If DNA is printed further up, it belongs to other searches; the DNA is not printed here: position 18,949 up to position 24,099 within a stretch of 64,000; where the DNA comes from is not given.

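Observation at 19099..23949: Giant dual GT-C glycosyltransferase with a beta-propeller inserted into a PMT-like module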

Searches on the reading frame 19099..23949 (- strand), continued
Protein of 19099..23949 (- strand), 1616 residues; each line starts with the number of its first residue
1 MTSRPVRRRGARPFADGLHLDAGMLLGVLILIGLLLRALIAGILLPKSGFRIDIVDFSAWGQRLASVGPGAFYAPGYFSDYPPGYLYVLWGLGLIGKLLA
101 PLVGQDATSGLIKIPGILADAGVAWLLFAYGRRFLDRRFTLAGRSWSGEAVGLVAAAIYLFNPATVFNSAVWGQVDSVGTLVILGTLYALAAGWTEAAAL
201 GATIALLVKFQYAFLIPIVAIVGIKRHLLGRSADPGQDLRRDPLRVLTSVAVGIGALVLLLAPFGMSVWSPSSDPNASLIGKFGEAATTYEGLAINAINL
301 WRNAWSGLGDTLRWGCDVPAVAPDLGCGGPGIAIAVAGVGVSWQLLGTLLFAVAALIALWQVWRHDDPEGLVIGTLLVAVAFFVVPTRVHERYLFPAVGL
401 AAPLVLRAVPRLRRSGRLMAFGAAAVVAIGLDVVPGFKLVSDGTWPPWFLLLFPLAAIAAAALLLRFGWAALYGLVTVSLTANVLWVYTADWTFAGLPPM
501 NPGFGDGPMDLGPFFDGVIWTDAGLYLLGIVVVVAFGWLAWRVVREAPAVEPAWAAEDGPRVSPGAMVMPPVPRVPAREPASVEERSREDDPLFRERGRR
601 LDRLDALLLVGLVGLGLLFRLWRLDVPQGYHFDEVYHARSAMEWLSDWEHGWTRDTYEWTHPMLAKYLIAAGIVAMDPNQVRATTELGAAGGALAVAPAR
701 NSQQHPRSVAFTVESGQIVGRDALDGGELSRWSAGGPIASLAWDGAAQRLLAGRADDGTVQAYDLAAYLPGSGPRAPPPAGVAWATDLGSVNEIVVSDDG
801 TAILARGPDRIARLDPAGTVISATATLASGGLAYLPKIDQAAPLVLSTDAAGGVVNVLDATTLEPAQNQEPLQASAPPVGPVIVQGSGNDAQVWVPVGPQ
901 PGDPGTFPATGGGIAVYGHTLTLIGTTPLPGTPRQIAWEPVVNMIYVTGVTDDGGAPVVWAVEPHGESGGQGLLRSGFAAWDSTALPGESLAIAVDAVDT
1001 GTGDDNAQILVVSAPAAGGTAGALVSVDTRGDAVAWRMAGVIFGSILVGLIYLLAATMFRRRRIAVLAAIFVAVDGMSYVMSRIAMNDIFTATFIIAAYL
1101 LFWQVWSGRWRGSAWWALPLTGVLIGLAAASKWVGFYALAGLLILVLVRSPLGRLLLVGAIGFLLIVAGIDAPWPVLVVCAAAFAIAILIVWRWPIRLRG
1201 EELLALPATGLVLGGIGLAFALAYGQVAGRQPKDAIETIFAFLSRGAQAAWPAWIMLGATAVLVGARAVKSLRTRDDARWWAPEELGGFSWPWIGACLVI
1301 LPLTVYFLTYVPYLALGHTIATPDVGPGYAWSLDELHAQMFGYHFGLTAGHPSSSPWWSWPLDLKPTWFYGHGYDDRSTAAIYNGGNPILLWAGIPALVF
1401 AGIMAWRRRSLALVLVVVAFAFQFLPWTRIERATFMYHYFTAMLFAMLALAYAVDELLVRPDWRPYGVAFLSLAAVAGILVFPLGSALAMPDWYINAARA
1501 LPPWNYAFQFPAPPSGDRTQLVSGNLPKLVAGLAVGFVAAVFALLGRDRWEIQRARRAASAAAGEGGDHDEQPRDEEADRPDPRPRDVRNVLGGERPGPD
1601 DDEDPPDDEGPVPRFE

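Call 16: search_solved_structures(query=window:19099-23949:-, max_evalue=0.1, show_alignments=3)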
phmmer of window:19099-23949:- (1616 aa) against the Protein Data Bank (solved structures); distinct sequences matched with E-value up to 0.1: 1.
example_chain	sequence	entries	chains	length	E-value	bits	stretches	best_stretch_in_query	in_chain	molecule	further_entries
6p25_A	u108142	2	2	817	0.00072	20.2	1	1035-1146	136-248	Dolichyl-phosphate-mannose--protein mannosyltransferase 1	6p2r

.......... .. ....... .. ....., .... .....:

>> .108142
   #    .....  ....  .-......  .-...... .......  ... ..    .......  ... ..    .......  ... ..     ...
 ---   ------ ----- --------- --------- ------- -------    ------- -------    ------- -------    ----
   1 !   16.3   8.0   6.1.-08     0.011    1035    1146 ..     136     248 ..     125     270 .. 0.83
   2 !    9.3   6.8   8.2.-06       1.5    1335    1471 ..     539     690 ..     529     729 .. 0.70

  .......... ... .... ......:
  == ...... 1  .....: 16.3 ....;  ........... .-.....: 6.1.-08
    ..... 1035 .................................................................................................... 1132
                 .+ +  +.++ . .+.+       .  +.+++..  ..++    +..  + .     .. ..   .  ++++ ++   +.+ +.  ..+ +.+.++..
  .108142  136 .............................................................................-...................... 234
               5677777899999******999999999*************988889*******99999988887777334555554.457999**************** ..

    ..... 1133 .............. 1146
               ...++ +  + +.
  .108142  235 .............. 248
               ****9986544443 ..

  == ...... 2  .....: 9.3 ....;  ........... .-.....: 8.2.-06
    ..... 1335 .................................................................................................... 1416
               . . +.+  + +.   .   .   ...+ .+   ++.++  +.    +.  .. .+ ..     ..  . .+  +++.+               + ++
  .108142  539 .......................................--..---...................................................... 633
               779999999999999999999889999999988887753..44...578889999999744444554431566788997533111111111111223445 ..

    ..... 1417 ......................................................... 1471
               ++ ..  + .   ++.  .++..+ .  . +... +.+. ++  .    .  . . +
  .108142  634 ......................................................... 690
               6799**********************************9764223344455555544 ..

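Call 35: find_related_loci(query=window:19099-23949:-, collection=genome_contigs, flank=10000)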
Query window:19099-23949:- (1616 aa) in genome_contigs; peptide patterns used: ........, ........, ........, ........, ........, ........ (x = any residue, [..] = any of these).
98 stretches matched a pattern; 73 encode a relative of the query (tblastn E <= 1e-3); 72 distinct loci.
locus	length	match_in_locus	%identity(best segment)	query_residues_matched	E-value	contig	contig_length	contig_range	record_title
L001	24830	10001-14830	82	1-1616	0e+0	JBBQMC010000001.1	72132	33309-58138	MAG: Candidatus Limnocylindria bacterium isolate Co_metawrap_446 Cmw_446_k141_8306342_length_72132_cov_8.0000, whole gen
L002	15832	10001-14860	56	1-1611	0e+0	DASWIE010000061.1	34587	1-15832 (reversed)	MAG TPA_asm: Candidatus Limnocylindria bacterium isolate SMAG_U2860 k141_2714675, whole genome shotgun sequence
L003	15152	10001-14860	54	1-1609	0e+0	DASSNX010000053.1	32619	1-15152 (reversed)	MAG TPA_asm: Candidatus Limnocylindria bacterium isolate SMAG_U1237 k141_261033, whole genome shotgun sequence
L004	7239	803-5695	54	1-1609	0e+0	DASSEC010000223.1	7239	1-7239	MAG TPA_asm: Candidatus Limnocylindria bacterium isolate SMAG_U967 k141_165905, whole genome shotgun sequence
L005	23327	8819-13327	54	6-1565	0e+0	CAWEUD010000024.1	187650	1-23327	MAG: uncultured Chloroflexia bacterium isolate MFD05684.bin.3.306 genome assembly, contig: contig_56184, whole genome sh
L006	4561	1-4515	55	117-1611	0e+0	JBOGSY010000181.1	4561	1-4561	MAG: Candidatus Limnocylindria bacterium isolate SD8030_metabat2.bin.11_sub NODE_7559_length_4561_cov_1.772440, whole ge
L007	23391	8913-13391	55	6-1556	0e+0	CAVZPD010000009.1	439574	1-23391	MAG: uncultured Chloroflexia bacterium isolate MFD05684.bin.1.297 genome assembly, contig: contig_17277, whole genome sh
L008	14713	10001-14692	55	1-1547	0e+0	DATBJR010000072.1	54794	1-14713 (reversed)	MAG TPA_asm: Candidatus Limnocylindria bacterium isolate SMAG_U3925 k141_608150, whole genome shotgun sequence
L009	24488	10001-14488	53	1-1551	0e+0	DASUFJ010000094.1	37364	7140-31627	MAG TPA_asm: Candidatus Limnocylindria bacterium isolate SMAG_U1376 k141_582630, whole genome shotgun sequence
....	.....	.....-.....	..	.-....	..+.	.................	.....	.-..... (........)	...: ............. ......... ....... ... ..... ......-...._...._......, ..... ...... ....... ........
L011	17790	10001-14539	53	1-1561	0e+0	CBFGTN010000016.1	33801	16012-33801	MAG TPA_asm: uncultured bacterium isolate SRR28857632_binner23_Refined_42 genome assembly, contig: ERZ27320651.209, whol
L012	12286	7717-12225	54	1-1547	0e+0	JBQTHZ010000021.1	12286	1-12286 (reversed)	MAG: Chloroflexota bacterium isolate SAR144 c_000000284288, whole genome shotgun sequence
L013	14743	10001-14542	53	1-1557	0e+0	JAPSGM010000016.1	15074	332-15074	MAG: Chloroflexota bacterium isolate BS_bin.023 NODE_360_length_15074_cov_2.968154, whole genome shotgun sequence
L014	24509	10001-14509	51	1-1547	0e+0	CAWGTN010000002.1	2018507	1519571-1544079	MAG: uncultured Chloroflexia bacterium isolate MFD04212.bin.1.44 genome assembly, contig: contig_1268, whole genome shot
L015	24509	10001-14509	51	1-1547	0e+0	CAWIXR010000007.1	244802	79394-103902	MAG: uncultured Chloroflexia bacterium isolate MFD05747.bin.1.166 genome assembly, contig: contig_53634, whole genome sh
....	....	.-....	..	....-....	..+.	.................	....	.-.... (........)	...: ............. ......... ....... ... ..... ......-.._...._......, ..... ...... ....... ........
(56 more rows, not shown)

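Call 79: find_encoding_contigs(protein=window:19099-23949:-, flank=6000, max_places=2)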
Protein window:19099-23949:- (1616 aa): no gene with exactly this product is on record in the collection.

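Call 80: find_encoding_contigs(protein=P0002, flank=6000, max_places=2)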
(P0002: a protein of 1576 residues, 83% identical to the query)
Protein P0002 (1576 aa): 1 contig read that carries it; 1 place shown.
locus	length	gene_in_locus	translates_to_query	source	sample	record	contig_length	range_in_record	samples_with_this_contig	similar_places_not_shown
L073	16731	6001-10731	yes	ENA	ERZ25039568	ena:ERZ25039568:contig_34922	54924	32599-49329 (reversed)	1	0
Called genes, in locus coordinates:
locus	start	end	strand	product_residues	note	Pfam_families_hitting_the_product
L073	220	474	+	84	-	-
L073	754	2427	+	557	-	-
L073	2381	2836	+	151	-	-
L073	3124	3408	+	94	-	PF02577:BFN_dom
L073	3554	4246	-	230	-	PF00535:Glycos_transf_2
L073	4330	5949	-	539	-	PF11028:TMEM260_N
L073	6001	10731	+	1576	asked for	PF06728:PIG-U (weak), PF02366:PMT, PF16192:PMT_4TMC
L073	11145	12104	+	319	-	PF00005:ABC_tran, PF13304:AAA_21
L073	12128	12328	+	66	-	-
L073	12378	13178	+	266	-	PF01061:ABC2_membrane, PF12698:ABC2_membrane_3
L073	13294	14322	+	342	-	PF00583:Acetyltransf_1 (weak), PF13508:Acetyltransf_7 (weak), PF00583:Acetyltransf_1, PF13673:Acetyltransf_10 (weak), PF13508:Acetyltransf_7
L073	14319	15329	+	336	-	PF00583:Acetyltransf_1, PF13673:Acetyltransf_10, PF13508:Acetyltransf_7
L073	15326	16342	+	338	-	PF13302:Acetyltransf_3 (faint), PF00583:Acetyltransf_1 (weak), PF13508:Acetyltransf_7 (weak), PF08445:FR47 (faint), PF13527:Acetyltransf_9 (weak), PF00583:Acetyltransf_1, PF13673:Acetyltransf_10 (weak), PF13508:Acetyltransf_7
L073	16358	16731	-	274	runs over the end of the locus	PF13439:Glyco_transf_4 (weak), PF20706:GT4-conflict, PF00534:Glycos_transf_1, PF13692:Glyco_trans_1_4, PF13524:Glyco_trans_1_2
